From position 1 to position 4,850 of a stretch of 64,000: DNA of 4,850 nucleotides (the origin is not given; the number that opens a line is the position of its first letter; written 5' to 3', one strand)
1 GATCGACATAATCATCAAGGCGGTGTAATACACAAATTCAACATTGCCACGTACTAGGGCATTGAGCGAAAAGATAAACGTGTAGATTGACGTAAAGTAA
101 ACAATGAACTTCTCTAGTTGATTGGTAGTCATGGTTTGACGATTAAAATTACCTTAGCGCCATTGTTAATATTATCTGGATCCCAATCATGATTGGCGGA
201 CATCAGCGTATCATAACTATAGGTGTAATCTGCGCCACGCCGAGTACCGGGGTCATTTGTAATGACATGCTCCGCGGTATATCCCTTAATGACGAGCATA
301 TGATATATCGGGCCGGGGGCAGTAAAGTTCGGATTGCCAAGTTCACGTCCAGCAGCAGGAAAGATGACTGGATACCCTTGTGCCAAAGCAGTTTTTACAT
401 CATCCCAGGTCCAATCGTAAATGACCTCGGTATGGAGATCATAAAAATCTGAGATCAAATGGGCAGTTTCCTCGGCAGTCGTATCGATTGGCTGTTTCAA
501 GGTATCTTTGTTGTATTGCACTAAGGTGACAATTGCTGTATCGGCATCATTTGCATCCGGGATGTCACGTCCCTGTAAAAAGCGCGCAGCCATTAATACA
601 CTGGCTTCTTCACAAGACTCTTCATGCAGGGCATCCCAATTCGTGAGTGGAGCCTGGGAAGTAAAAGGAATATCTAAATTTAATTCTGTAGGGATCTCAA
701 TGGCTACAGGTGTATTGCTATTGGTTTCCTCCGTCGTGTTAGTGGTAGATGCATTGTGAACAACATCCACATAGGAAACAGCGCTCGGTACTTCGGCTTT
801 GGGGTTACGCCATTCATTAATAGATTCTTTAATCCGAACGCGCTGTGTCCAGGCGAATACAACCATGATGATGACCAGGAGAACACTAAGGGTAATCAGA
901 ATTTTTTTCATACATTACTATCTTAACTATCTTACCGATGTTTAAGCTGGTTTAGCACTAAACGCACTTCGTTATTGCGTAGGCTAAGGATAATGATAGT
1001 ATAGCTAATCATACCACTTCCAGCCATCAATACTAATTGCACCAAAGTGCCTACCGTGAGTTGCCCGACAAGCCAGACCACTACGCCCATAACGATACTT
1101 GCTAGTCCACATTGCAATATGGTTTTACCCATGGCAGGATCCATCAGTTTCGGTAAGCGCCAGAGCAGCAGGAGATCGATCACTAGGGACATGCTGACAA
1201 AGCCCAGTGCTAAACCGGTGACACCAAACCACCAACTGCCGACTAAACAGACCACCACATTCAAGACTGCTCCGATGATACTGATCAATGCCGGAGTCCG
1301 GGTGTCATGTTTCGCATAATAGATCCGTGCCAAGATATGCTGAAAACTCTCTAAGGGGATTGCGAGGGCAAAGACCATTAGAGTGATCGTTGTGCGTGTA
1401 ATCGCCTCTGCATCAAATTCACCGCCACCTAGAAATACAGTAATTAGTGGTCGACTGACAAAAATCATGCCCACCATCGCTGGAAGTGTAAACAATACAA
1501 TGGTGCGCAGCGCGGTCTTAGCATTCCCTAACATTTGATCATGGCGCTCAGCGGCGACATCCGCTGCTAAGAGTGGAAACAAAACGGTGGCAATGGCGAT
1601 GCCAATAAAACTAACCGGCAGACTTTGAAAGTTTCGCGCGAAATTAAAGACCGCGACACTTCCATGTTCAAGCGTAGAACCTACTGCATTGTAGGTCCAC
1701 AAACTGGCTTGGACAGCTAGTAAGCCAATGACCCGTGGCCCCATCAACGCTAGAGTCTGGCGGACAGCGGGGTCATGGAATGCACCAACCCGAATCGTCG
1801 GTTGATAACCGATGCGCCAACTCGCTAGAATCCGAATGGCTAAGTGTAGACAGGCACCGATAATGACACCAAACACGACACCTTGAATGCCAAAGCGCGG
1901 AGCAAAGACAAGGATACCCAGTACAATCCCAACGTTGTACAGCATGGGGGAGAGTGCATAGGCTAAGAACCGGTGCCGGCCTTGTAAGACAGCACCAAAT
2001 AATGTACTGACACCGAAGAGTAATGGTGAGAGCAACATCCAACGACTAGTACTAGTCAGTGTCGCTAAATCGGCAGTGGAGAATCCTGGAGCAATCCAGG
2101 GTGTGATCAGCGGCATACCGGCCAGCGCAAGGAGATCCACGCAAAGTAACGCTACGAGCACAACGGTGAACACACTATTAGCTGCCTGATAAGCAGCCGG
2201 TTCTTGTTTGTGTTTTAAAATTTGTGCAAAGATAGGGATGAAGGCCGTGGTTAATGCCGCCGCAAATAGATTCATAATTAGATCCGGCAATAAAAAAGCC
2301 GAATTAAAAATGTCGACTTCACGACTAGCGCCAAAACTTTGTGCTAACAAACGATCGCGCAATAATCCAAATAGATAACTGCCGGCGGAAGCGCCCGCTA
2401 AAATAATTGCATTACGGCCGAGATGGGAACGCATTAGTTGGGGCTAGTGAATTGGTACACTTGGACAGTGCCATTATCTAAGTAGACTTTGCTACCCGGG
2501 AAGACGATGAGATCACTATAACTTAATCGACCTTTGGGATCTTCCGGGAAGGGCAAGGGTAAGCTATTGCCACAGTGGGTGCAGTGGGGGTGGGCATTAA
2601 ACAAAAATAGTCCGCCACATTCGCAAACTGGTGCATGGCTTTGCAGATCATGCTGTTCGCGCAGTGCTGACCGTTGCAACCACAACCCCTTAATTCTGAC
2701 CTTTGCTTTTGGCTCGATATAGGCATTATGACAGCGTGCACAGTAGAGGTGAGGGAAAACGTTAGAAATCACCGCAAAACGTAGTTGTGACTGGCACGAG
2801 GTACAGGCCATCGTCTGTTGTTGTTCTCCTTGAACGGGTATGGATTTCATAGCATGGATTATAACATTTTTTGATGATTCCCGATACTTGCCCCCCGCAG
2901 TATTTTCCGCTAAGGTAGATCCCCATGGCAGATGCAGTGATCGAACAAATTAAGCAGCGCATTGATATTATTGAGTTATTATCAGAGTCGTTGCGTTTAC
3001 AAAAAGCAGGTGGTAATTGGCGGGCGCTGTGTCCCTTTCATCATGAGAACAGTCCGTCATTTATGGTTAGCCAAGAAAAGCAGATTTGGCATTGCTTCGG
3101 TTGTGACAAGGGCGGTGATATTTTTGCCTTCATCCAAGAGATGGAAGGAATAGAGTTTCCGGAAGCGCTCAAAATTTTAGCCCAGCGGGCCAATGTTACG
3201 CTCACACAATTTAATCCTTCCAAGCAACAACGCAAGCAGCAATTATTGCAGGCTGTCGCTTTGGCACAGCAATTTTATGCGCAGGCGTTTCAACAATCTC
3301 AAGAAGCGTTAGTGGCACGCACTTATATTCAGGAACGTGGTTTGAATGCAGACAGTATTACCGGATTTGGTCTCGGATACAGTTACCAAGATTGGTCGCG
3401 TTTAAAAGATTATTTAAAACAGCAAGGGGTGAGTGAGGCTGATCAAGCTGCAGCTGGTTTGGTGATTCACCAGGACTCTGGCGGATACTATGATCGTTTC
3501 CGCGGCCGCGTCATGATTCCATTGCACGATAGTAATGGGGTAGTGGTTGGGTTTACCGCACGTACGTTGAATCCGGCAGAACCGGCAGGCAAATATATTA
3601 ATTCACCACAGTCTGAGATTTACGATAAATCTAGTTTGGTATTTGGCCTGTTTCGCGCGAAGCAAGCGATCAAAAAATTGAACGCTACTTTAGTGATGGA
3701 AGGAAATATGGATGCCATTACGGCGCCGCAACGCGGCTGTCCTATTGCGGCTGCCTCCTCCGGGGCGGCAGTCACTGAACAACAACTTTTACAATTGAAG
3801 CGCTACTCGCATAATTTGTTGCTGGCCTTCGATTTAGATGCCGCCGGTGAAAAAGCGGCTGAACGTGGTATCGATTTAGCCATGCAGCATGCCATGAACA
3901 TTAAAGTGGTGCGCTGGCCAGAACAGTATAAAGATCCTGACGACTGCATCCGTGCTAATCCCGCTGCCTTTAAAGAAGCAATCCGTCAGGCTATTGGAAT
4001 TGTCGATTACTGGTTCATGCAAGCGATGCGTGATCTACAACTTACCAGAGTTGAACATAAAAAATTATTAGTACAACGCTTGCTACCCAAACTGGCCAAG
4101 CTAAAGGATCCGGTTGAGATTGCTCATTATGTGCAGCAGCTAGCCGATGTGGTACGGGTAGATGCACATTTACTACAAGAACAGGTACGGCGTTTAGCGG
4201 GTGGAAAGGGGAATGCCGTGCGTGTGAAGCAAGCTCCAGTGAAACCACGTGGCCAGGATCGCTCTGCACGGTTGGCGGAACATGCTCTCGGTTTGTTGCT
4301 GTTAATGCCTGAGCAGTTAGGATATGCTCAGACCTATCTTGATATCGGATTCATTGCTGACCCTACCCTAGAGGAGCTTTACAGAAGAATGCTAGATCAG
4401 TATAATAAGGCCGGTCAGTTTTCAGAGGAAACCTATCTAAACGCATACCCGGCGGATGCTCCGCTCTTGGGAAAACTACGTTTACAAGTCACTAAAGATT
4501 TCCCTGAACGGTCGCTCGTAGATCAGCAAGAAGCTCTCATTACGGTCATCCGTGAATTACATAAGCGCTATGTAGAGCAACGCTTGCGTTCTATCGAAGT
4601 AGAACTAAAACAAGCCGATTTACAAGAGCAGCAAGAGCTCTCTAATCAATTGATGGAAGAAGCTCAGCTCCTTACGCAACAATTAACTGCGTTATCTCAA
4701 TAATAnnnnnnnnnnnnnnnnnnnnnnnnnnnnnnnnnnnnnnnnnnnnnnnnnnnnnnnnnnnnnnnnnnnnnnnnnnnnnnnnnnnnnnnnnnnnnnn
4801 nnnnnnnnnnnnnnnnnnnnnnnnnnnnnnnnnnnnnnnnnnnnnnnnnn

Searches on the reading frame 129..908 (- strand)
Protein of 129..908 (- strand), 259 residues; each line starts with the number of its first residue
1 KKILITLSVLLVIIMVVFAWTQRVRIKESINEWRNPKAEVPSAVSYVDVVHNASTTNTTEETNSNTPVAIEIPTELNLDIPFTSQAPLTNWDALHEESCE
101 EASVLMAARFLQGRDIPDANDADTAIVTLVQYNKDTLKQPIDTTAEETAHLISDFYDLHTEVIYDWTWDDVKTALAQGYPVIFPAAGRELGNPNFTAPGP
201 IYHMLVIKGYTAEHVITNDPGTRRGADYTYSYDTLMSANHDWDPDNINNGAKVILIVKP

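Call 19: search_protein_families(library=pfam, proteins=[window:129-908:-], max_evalue=0.001)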
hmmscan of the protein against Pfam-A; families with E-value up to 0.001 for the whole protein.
window:129-908:- (259 aa): 1 family
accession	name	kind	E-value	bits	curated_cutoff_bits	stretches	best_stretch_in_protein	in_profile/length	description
PF13529.12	Peptidase_C39_2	-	2.2e-11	45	24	1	78-220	1-142/143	Peptidase_C39 like family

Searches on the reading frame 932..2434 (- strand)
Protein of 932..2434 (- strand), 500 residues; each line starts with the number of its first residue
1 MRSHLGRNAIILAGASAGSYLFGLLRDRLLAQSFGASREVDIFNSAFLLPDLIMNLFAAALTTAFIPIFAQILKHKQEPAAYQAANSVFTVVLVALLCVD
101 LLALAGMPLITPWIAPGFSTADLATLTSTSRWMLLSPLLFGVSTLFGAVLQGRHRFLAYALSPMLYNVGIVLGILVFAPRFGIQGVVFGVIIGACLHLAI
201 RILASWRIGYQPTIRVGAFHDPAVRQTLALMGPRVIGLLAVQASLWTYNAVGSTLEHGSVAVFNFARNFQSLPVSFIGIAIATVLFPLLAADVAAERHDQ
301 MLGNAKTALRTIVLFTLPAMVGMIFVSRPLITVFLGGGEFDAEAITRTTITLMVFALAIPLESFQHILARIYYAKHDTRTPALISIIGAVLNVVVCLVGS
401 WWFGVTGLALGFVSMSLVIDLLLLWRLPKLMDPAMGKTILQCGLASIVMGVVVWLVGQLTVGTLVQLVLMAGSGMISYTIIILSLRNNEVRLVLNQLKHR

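Call 19: search_protein_families(library=pfam, proteins=[window:932-2431:-], max_evalue=0.001)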
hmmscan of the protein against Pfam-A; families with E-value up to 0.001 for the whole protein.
window:932-2431:- (499 aa): 3 families
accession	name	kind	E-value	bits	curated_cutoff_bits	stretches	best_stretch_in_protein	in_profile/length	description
PF03023.19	MurJ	-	2.5e-79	267.4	27.4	1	29-464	1-441/451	Lipid II flippase MurJ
PF13440.11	Polysacc_synt_3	-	1.7e-12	47.6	23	1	88-335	47-285/293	Polysaccharide biosynthesis protein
PF01554.23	MatE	-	1.1e-08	35.3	24.9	1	247-396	16-160/161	MatE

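Call 58: find_encoding_contigs(protein=window:932-2434:-, flank=10000, max_places=2)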
Protein window:932-2434:- (500 aa): no gene with exactly this product is on record in the collection.

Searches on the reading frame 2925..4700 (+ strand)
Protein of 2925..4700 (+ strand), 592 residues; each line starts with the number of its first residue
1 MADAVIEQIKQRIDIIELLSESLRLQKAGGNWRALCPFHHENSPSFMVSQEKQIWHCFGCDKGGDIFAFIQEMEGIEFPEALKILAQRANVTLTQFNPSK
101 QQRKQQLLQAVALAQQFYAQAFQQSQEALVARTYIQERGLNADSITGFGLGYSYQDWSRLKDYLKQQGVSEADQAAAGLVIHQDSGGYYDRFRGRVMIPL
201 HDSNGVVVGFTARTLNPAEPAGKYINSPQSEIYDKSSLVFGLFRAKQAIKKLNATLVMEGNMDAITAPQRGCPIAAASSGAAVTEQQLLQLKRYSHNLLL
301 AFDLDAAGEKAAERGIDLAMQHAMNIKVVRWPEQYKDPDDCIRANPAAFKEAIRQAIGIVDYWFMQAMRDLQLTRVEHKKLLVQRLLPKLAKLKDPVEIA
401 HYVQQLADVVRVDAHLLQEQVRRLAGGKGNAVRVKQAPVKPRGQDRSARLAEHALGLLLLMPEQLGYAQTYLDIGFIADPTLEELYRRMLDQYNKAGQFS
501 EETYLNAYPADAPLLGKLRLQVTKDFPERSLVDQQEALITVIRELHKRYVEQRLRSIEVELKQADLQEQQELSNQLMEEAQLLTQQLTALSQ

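Call 19: search_protein_families(library=pfam, proteins=[window:2925-4700:+], max_evalue=0.001)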
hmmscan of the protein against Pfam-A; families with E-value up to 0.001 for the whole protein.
window:2925-4700:+ (592 aa): 6 families
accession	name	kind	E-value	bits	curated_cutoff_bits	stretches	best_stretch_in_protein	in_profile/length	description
PF08275.17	DNAG_N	-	1.4e-34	119.4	26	1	117-246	1-128/128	DNA primase catalytic core, N-terminal domain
PF01807.25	Zn_ribbon_DnaG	-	5.9e-34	116.2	24.9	1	3-94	3-94/98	CHC2 zinc finger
PF13155.12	Toprim_2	-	1.6e-17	64.1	22.1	1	257-341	2-87/88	Toprim-like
PF10410.14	DnaB_bind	-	9.6e-08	32.6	20.6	1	361-413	2-54/56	DnaB-helicase binding domain of primase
PF13662.12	Toprim_4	-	1e-07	32.5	25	1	256-329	4-84/85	Toprim domain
PF01751.28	Toprim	-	1.9e-06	28.4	23.1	1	256-328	3-93/96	Toprim domain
